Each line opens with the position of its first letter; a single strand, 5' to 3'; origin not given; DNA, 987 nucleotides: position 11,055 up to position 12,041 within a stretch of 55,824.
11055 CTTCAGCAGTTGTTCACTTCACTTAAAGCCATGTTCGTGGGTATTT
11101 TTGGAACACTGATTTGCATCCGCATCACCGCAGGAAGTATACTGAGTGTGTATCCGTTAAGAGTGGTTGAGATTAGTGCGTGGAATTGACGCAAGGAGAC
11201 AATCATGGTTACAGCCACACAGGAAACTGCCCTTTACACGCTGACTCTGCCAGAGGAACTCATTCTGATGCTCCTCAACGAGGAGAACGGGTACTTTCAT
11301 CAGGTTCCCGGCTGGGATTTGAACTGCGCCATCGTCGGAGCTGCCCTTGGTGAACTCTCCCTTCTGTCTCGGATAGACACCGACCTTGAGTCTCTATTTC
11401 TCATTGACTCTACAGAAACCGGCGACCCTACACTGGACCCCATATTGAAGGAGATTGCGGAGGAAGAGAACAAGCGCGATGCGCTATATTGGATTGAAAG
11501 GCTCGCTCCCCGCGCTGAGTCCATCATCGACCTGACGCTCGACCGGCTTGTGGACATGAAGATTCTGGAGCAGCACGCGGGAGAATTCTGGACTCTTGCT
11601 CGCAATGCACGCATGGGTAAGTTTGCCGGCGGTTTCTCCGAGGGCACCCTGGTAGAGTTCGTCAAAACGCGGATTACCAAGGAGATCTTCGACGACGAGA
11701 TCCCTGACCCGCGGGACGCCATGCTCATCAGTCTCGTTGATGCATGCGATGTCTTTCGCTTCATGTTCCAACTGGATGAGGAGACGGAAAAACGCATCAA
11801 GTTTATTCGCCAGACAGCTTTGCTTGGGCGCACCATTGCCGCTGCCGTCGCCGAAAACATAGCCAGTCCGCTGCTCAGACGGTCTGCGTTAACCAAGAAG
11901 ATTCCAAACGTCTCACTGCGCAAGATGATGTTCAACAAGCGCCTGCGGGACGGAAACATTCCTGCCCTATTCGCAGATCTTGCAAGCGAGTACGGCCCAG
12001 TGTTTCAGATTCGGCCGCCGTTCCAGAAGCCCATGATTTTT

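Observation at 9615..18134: Candidate sterol-type lipid tailoring and export module (ERG6-like SMT + GPP34-P450 + Rieske oxygenase + COG1033 RND + COG2907 flavoenzyme) with no cyclase in the window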

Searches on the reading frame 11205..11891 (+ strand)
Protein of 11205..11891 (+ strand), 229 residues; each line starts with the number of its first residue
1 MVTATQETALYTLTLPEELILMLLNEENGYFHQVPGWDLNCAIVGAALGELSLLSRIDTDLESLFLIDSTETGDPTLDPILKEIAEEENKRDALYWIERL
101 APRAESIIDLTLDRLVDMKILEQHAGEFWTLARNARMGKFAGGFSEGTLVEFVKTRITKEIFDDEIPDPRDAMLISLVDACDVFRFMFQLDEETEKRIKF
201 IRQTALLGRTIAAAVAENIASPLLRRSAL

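Call 43: search_solved_structures(query=window:11205-11891:+, max_evalue=1, show_alignments=3)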
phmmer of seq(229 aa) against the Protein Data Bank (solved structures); distinct sequences matched with E-value up to 1: 6.
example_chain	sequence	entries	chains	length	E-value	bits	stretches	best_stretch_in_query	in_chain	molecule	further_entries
2zii_A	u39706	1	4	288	0.0063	19.3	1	10-108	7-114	Vacuolar protein sorting-associated protein 74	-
4tu3_A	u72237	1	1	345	0.012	18.4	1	10-108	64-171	Vacuolar protein sorting-associated protein 74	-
2zih_A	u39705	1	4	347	0.013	18.3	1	10-108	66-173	Vacuolar protein sorting-associated protein 74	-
3kn1_A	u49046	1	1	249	0.021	17.6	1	12-205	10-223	Golgi phosphoprotein 3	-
9qpq_A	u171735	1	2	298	0.037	16.8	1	12-205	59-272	Golgi phosphoprotein 3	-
3s3t_A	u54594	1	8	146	0.2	14.4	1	47-95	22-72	Nucleotide-binding protein, universal stress protein UspA family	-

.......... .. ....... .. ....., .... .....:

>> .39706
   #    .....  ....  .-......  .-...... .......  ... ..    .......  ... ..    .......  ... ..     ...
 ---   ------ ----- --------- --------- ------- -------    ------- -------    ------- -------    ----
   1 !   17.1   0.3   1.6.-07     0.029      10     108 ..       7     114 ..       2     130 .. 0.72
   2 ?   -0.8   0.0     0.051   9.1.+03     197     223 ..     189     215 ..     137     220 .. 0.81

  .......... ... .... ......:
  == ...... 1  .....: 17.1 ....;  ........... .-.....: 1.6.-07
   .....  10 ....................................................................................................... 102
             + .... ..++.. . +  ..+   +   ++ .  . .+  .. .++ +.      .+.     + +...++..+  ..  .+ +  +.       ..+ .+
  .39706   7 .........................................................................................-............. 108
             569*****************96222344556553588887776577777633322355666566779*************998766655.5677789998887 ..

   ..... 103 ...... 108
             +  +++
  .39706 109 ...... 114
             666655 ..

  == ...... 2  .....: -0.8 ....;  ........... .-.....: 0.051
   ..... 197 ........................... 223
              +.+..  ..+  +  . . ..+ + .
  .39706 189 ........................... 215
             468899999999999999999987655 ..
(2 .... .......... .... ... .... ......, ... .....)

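Call 90: search_solved_structures(query=window:11232-11861:+, max_evalue=1, show_alignments=5)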
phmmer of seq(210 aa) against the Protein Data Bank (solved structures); distinct sequences matched with E-value up to 1: 6.
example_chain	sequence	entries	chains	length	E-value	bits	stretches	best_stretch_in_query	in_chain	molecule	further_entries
2zii_A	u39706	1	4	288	0.014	18.2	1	3-99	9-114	Vacuolar protein sorting-associated protein 74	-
4tu3_A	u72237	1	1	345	0.024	17.5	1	3-99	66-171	Vacuolar protein sorting-associated protein 74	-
2zih_A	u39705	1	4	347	0.025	17.5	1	3-99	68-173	Vacuolar protein sorting-associated protein 74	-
3kn1_A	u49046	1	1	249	0.029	17.2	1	4-195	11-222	Golgi phosphoprotein 3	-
9qpq_A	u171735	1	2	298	0.047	16.5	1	4-195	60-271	Golgi phosphoprotein 3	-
3s3t_A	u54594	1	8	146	0.18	14.6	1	38-86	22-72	Nucleotide-binding protein, universal stress protein UspA family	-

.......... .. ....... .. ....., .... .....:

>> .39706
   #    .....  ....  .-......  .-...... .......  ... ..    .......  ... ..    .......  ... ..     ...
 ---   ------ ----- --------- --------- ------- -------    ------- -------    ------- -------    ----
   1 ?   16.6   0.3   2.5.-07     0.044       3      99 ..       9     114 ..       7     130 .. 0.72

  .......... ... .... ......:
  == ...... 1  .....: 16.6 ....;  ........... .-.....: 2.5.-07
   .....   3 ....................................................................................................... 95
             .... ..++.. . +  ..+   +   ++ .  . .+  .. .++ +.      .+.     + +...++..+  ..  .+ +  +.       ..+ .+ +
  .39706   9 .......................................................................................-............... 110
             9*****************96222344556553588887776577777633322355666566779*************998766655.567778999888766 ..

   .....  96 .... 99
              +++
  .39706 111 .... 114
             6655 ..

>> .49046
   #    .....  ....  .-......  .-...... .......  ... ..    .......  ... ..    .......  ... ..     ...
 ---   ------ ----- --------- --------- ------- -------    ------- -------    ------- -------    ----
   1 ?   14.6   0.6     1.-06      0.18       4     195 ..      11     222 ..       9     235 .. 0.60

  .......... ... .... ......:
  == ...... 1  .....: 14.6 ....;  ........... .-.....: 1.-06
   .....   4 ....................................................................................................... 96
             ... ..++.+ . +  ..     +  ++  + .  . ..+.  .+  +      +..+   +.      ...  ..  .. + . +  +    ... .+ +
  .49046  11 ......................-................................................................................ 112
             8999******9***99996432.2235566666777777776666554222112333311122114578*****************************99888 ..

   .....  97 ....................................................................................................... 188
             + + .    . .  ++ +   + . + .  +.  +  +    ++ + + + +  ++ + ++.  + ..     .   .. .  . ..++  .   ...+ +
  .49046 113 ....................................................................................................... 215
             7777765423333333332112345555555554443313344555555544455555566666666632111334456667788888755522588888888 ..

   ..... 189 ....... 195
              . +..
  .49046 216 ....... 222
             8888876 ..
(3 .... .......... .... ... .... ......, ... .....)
